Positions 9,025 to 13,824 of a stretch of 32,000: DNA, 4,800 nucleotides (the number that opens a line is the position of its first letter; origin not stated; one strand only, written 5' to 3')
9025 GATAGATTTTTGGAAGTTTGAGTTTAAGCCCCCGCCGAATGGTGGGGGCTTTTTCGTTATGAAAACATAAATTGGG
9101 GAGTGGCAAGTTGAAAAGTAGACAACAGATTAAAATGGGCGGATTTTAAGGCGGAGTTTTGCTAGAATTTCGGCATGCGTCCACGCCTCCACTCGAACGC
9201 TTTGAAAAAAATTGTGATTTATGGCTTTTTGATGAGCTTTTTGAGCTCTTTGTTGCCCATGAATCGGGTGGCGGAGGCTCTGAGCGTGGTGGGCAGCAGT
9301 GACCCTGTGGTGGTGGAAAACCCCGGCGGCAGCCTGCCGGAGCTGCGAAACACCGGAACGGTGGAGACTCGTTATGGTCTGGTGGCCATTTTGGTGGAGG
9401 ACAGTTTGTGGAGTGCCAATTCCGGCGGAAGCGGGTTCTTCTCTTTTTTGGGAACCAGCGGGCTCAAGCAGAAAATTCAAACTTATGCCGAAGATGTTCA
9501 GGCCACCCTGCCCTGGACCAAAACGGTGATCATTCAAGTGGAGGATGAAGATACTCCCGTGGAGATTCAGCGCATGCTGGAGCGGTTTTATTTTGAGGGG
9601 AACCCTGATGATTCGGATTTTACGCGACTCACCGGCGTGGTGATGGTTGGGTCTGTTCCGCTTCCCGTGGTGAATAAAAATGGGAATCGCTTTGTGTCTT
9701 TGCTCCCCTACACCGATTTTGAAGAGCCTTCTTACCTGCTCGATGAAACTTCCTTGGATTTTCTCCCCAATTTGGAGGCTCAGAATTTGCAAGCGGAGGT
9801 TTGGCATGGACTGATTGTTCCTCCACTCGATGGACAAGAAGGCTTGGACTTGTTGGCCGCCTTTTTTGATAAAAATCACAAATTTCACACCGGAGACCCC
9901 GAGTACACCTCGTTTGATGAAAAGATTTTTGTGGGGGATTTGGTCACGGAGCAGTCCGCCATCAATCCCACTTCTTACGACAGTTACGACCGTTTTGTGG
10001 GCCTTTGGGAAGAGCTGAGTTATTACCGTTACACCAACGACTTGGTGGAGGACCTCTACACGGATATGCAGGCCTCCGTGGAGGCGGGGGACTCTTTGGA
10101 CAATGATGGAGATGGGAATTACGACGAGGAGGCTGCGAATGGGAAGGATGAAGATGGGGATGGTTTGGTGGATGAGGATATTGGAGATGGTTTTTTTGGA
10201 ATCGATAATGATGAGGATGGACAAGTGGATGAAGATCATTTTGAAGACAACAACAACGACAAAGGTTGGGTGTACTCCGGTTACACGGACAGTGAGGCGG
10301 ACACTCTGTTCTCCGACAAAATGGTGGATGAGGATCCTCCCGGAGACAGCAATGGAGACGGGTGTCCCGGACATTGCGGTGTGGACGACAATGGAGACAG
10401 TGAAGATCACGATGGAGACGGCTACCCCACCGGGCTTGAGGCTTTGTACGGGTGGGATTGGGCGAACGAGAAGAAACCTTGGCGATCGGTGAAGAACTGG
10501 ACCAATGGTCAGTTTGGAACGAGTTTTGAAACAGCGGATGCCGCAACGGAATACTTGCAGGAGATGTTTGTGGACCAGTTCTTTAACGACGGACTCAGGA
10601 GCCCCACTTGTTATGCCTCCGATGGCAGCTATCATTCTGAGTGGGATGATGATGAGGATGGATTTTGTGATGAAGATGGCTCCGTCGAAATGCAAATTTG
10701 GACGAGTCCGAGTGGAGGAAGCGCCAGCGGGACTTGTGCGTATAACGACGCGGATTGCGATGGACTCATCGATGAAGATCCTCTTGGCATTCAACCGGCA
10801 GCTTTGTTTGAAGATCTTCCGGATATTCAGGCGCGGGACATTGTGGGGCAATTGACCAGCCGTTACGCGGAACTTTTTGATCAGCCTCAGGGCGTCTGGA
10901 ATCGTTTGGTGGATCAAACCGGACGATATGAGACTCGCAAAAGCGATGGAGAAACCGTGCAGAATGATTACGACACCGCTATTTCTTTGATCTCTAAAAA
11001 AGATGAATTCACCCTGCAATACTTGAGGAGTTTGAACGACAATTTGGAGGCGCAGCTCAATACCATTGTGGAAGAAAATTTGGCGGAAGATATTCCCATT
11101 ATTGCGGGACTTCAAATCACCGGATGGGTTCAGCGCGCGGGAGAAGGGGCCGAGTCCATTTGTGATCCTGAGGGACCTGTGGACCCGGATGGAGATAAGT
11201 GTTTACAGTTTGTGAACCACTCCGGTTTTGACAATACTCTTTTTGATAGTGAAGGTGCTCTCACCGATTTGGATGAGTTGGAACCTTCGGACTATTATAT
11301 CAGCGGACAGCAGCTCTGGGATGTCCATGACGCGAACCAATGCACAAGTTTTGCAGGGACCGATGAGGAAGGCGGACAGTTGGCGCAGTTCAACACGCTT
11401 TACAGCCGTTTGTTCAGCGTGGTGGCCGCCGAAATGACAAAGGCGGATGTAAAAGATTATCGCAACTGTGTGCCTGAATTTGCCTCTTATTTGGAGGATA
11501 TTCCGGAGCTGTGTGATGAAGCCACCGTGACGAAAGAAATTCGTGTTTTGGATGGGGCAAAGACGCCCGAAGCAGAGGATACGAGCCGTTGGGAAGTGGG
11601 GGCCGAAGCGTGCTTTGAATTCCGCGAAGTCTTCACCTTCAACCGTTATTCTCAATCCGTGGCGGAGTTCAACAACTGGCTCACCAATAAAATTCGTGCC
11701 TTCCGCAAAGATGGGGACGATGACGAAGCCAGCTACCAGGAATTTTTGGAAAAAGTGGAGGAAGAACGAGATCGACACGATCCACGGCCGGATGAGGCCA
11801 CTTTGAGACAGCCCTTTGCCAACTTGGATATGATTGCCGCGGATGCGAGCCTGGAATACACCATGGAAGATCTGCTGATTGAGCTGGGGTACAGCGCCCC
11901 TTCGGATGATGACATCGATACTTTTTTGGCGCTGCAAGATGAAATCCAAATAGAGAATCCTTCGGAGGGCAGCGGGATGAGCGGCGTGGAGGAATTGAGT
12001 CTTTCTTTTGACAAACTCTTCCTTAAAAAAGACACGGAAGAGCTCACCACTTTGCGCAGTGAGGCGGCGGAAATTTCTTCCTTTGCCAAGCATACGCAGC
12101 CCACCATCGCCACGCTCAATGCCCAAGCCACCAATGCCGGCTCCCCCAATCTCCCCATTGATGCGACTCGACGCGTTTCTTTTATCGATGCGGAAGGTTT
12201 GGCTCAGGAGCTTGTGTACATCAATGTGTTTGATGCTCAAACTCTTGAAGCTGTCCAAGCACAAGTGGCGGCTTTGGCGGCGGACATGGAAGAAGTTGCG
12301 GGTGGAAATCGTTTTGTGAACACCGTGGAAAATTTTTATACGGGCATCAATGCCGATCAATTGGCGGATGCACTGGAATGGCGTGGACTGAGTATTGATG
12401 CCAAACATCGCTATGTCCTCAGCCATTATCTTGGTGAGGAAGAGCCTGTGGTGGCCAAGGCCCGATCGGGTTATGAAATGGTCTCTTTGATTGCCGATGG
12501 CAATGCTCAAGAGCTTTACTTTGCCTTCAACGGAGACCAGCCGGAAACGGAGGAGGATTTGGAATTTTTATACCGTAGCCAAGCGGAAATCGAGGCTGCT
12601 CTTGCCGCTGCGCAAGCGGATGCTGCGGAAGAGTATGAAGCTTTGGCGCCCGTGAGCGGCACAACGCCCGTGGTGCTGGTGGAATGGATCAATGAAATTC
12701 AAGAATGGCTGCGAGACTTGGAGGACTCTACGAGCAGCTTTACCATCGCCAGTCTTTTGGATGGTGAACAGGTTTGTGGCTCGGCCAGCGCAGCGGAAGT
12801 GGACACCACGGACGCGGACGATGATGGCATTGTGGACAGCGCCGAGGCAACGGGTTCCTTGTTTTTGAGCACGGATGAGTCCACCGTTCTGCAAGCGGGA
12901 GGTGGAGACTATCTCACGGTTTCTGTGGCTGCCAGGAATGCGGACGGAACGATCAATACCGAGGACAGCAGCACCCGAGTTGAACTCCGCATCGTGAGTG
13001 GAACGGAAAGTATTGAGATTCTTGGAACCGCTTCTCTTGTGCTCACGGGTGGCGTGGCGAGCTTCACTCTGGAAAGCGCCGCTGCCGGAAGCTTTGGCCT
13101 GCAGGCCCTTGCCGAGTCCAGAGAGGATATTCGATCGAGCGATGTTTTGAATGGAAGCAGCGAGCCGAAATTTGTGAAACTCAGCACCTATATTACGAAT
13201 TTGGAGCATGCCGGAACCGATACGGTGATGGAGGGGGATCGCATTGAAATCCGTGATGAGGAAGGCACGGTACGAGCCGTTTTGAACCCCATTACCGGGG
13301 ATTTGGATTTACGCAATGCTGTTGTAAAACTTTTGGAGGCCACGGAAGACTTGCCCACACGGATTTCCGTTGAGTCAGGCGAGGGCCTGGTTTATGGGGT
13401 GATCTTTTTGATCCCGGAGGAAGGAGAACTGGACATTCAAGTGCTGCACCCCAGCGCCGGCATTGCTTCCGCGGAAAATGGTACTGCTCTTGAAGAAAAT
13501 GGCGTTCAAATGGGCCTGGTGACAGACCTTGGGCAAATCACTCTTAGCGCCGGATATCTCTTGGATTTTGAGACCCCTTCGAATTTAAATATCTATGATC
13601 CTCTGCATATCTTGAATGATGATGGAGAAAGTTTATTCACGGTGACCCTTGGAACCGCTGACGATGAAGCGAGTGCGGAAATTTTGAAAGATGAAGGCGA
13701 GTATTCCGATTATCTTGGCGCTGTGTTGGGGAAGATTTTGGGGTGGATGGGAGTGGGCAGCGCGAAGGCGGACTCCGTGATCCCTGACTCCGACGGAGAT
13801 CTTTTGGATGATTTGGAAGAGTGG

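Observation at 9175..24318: Uninterrupted 15.1-kb ORF encoding a 5047-aa mosaic surface protein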

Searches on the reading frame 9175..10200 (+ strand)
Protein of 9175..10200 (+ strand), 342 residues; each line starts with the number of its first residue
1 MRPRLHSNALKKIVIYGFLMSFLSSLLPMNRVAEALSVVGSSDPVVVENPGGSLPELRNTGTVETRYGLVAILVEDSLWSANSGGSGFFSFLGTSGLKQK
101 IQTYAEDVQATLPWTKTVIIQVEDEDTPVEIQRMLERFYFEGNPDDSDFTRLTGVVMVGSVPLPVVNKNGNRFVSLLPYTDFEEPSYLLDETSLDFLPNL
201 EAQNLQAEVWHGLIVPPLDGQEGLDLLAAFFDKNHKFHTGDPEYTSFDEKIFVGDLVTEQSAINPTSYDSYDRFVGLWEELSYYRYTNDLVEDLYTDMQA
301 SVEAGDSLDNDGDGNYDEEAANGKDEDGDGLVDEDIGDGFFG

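Call 49: search_solved_structures(query=A1, max_evalue=1)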
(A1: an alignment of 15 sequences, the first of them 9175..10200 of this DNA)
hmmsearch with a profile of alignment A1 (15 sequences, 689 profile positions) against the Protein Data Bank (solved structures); distinct sequences matched with E-value up to 1: 2.
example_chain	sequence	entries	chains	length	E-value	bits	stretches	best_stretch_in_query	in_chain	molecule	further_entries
5mwc_D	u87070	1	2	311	0.3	13.1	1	302-410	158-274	genetically-encoded green calcium indicator NTnC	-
7f0r_G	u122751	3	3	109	0.55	12.3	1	451-530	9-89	Transcriptional factor SutA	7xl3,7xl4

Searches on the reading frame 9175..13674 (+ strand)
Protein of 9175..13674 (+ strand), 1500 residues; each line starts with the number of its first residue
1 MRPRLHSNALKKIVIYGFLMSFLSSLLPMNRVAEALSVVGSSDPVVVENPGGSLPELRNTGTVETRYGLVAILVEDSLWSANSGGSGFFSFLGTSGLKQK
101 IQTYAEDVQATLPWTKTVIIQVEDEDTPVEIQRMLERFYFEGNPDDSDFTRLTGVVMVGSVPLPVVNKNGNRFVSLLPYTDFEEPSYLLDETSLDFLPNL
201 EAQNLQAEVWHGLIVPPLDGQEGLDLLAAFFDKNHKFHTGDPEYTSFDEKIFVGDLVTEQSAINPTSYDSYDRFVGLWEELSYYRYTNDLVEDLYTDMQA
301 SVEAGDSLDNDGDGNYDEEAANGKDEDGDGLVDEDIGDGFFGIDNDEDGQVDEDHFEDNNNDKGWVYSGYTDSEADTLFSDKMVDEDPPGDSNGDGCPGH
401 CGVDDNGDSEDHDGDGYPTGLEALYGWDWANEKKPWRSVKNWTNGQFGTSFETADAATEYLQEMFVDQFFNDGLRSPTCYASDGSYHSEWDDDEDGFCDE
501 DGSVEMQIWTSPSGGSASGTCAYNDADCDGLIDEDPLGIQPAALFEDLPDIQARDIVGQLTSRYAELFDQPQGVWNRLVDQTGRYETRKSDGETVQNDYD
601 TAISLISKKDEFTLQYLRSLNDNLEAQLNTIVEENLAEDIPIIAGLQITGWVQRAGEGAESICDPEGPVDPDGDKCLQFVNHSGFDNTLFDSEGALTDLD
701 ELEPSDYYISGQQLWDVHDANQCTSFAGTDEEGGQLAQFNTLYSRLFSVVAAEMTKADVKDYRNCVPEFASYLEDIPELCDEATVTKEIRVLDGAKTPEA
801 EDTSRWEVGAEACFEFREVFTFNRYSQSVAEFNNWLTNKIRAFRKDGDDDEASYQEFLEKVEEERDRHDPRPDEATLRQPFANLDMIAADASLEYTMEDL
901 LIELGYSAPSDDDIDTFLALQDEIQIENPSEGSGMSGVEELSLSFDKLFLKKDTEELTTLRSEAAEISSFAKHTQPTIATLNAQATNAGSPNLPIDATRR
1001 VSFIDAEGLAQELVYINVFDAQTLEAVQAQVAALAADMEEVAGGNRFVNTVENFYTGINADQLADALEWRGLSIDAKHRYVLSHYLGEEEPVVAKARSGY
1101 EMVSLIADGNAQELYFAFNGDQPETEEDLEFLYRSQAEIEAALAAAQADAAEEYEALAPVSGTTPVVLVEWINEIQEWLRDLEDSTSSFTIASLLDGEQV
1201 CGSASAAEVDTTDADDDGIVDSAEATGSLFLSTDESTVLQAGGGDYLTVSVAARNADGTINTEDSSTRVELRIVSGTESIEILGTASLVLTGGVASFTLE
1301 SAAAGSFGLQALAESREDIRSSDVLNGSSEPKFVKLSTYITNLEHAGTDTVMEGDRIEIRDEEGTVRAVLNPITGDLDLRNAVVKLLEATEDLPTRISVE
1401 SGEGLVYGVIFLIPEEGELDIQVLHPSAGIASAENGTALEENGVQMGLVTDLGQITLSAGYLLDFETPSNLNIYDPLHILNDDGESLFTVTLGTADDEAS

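Call 4: search_protein_families(library=pfam, proteins=[window:9175-13674:+], max_evalue=0.01)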
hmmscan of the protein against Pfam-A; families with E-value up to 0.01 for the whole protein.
window:9175-13674:+ (1500 aa): 0 families

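Call 9: search_protein_families(library=ncbifam, proteins=[window:9175-13674:+], max_evalue=0.1)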
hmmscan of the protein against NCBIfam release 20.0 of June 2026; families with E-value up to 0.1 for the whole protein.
window:9175-13674:+ (1500 aa): 0 families

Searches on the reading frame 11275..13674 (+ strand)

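Call 23: search_protein_families(library=pfam, proteins=[window:11275-13674:+], max_evalue=10)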
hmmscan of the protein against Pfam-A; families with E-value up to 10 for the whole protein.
window:11275-13674:+ (800 aa): 2 families
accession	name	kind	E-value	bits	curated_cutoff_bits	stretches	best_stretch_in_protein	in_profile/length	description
PF25034.1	Spectrin_SYNE1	-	0.068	13.2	35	1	121-168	100-143/188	Nesprin-1, spectrin repeats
PF00435.27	Spectrin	-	1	10.3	29.9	1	123-163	4-45/105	Spectrin repeat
